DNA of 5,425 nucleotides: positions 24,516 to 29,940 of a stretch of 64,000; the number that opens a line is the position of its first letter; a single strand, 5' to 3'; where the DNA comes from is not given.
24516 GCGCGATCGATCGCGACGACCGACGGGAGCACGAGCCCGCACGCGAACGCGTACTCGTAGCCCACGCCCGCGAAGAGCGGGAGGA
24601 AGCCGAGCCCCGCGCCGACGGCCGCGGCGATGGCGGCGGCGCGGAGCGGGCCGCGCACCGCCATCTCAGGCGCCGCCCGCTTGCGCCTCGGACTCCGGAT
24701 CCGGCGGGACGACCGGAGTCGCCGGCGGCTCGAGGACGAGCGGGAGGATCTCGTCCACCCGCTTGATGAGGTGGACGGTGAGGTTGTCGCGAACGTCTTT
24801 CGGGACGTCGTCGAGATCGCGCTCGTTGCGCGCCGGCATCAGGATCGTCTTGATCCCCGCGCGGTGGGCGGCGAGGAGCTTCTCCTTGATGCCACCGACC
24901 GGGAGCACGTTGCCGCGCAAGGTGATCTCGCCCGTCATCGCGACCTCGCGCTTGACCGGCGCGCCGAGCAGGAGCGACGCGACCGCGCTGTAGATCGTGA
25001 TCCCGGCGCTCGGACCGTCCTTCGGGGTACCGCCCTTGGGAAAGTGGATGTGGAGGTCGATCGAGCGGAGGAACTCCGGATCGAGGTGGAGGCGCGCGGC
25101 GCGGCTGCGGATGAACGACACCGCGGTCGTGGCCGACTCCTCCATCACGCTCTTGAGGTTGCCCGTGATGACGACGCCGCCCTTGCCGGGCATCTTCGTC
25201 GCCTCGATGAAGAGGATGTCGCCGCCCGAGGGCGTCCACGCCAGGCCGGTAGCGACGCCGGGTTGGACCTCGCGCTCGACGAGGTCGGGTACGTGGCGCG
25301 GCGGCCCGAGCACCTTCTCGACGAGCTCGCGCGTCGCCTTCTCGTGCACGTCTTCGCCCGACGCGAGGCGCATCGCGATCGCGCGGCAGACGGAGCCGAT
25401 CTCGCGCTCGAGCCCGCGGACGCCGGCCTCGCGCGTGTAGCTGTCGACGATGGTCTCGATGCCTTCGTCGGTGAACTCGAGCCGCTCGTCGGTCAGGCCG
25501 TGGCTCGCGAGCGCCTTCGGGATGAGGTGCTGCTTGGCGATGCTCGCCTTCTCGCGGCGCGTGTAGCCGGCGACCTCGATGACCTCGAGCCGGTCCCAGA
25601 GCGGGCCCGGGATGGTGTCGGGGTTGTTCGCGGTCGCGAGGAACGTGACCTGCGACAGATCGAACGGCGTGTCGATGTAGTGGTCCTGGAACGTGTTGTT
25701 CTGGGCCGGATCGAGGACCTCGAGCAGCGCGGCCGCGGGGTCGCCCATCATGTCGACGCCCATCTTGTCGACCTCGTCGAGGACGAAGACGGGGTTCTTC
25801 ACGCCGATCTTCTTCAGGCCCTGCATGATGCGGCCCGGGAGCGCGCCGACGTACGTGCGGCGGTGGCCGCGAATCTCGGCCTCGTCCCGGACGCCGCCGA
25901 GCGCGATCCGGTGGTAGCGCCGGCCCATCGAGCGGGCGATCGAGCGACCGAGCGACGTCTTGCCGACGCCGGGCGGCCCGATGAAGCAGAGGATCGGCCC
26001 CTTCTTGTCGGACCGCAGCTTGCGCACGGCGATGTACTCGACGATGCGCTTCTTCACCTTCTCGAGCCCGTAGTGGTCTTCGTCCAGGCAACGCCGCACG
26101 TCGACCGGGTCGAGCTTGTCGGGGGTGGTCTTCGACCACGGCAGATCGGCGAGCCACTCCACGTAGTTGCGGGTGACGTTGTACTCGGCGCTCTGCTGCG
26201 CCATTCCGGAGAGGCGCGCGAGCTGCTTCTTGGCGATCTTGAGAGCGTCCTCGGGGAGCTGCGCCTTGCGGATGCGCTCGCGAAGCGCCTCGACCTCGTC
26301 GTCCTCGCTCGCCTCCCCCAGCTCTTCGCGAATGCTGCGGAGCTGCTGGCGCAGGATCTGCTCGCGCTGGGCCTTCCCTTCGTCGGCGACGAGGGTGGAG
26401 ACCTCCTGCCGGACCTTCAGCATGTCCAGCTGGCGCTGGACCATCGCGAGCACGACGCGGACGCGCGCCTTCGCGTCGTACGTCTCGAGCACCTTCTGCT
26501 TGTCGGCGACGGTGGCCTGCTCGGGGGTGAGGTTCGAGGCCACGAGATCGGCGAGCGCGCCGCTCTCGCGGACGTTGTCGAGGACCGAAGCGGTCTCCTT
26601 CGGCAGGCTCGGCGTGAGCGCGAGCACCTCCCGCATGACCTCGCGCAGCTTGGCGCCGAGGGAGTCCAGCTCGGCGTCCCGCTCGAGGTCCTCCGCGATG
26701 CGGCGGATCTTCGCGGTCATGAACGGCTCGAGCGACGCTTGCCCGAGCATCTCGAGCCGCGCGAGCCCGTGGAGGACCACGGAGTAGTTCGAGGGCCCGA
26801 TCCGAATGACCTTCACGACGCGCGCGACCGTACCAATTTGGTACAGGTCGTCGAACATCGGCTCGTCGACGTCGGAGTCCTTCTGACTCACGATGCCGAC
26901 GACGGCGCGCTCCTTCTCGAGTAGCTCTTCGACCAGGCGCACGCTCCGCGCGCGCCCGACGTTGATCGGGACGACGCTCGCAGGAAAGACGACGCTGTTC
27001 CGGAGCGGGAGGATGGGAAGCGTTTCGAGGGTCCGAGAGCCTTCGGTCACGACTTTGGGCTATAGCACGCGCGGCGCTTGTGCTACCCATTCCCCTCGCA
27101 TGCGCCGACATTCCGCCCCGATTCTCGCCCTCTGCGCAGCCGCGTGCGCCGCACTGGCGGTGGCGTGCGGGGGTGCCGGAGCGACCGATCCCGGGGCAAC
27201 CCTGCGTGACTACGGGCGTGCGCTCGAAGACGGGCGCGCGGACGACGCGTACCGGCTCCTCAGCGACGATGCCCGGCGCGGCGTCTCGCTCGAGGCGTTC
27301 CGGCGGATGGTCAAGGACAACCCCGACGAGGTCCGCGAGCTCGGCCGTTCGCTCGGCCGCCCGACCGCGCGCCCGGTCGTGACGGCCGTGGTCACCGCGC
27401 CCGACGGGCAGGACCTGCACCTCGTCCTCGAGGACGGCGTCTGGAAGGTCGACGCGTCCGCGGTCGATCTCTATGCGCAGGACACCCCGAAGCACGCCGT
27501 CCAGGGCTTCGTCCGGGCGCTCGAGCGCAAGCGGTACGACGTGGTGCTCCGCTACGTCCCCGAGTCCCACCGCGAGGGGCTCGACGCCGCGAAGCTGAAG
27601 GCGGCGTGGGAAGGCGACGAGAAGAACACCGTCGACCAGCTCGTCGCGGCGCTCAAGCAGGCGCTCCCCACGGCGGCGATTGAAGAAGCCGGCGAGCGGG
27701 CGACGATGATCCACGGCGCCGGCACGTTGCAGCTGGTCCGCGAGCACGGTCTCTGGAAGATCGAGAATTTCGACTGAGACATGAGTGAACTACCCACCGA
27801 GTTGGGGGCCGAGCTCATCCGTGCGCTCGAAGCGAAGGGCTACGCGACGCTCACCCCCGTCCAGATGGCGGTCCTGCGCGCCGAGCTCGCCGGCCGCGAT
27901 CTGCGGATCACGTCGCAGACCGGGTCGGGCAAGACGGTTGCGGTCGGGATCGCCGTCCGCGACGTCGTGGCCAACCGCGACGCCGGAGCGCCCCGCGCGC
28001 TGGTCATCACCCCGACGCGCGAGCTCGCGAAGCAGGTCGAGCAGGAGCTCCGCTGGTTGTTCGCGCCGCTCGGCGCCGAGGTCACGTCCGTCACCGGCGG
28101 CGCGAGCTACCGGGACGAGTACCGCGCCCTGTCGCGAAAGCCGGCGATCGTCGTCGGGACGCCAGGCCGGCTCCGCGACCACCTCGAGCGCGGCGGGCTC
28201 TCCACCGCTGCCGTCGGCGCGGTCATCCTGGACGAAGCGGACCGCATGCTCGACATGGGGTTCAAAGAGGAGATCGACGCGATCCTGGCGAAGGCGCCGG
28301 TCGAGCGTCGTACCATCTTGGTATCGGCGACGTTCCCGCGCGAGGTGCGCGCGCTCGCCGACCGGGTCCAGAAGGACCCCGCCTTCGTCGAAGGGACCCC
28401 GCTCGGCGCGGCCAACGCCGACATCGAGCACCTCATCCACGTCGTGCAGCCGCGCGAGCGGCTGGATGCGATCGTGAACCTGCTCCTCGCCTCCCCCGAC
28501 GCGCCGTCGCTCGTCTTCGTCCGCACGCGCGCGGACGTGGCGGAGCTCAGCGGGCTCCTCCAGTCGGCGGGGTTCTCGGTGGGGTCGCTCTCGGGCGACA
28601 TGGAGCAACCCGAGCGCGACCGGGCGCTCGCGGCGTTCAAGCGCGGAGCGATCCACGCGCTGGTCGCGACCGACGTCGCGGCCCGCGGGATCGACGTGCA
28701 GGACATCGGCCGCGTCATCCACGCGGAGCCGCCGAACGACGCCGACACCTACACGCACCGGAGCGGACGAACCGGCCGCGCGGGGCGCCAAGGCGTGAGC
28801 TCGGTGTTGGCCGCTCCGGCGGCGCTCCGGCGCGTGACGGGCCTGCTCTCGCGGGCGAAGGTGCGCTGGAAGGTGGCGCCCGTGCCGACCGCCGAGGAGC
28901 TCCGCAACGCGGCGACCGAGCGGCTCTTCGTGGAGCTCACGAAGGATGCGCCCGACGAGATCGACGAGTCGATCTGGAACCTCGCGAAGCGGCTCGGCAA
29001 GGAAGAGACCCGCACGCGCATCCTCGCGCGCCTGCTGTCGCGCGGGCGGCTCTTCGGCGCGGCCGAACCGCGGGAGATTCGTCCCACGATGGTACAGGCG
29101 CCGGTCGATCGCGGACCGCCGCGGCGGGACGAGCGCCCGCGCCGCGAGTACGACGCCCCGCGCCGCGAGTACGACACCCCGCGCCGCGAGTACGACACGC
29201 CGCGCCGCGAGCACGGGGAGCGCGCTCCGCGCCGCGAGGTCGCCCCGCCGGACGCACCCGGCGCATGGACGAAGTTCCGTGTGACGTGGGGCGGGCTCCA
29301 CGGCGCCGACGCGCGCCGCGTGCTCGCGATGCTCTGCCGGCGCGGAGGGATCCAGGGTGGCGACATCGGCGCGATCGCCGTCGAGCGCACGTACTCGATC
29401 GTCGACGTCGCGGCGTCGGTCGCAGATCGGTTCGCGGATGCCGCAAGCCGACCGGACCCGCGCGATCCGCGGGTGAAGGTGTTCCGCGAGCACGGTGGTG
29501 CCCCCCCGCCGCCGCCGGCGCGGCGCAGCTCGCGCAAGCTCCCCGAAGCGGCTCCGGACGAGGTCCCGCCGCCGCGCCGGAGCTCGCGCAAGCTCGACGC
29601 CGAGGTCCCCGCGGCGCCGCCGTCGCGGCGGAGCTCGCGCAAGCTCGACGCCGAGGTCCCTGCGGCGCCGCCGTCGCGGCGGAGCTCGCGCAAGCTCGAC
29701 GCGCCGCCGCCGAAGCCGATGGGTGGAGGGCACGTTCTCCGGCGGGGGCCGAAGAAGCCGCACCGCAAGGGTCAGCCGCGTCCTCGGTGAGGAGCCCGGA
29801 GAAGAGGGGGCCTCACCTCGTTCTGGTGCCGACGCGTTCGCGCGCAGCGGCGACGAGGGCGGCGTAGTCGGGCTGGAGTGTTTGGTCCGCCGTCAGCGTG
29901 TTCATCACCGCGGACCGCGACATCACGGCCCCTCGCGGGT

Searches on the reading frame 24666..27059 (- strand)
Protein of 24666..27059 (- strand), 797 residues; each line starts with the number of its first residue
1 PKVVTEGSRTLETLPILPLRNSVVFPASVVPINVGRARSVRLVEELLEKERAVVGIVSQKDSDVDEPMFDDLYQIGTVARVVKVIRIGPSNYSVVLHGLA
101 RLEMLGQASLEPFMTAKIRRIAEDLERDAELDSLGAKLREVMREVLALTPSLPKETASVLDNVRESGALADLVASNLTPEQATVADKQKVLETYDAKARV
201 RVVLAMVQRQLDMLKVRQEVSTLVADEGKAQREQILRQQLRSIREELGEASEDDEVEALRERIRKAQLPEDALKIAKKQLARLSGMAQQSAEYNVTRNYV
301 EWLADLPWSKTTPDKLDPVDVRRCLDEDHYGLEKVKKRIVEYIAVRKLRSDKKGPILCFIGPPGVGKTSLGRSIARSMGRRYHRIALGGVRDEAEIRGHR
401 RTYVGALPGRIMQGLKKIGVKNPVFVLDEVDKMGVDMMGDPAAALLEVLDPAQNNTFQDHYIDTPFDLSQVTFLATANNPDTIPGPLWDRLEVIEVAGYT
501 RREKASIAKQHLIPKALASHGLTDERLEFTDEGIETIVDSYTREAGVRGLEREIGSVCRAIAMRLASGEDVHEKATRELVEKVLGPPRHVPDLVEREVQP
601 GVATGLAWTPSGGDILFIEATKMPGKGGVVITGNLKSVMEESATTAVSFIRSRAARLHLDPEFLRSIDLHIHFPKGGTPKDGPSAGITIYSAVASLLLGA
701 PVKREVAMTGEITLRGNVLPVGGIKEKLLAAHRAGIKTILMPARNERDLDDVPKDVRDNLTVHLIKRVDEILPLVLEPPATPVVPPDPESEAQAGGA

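Call 88: search_protein_families(library=pfam, proteins=[window:24666-27059:-], max_evalue=0.001)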
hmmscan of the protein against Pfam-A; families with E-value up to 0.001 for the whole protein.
window:24666-27059:- (797 aa): 11 families
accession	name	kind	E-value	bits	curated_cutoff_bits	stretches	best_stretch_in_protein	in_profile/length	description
PF05362.19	Lon_C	-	9.4e-83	277.3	21.1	1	576-776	3-203/205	Lon protease (S16) C-terminal proteolytic domain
PF02190.22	LON_substr_bdg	-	1.6e-40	139.6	28.7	1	13-209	1-200/200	ATP-dependent protease La (LON) substrate-binding domain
PF00004.35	AAA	-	3.9e-22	79.6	21.2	1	357-495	1-127/131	ATPase family associated with various cellular activities (AAA)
PF22667.2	Lon_lid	-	3.6e-21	75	27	1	519-570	2-53/57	Lon protease AAA+ ATPase lid domain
PF07728.20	AAA_5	-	2.9e-07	31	22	1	357-485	2-133/139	AAA domain (dynein-related subfamily)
PF13401.12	AAA_22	-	2.9e-05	24.8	27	0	354-438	5-101/130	AAA domain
PF13191.12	AAA_16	-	3e-05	25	32.6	0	349-394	20-63/167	AAA ATPase domain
PF13541.12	ChlI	-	4.1e-05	23.9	27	1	677-745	53-121/121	Subunit ChlI of Mg-chelatase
PF08298.17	AAA_PrkA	-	4.7e-05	23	25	1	327-379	58-110/358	PrkA AAA domain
PF05496.18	RuvB_N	-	4.9e-05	23.6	27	1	327-383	7-62/159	Holliday junction DNA helicase RuvB P-loop domain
PF00270.35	DEAD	-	0.00086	19.5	26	0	387-451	80-148/167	DEAD/DEAH box helicase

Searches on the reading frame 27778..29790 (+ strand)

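Call 88: search_protein_families(library=pfam, proteins=[window:27778-29790:+], max_evalue=0.001)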
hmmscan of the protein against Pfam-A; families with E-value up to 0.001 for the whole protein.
window:27778-29790:+ (670 aa): 4 families
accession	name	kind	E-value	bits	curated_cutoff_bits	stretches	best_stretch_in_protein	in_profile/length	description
PF00270.35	DEAD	-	8.6e-43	146.4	26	1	26-192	1-166/167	DEAD/DEAH box helicase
PF00271.37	Helicase_C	-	7e-27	94.3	23.5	1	228-336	2-110/110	Helicase conserved C-terminal domain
PF03880.21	DbpA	-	1.3e-10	41.6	25.6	1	500-557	2-59/72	DbpA RNA binding domain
PF04851.21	ResIII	-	1.4e-06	28.7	22.5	1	41-187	25-163/164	Type III restriction enzyme, res subunit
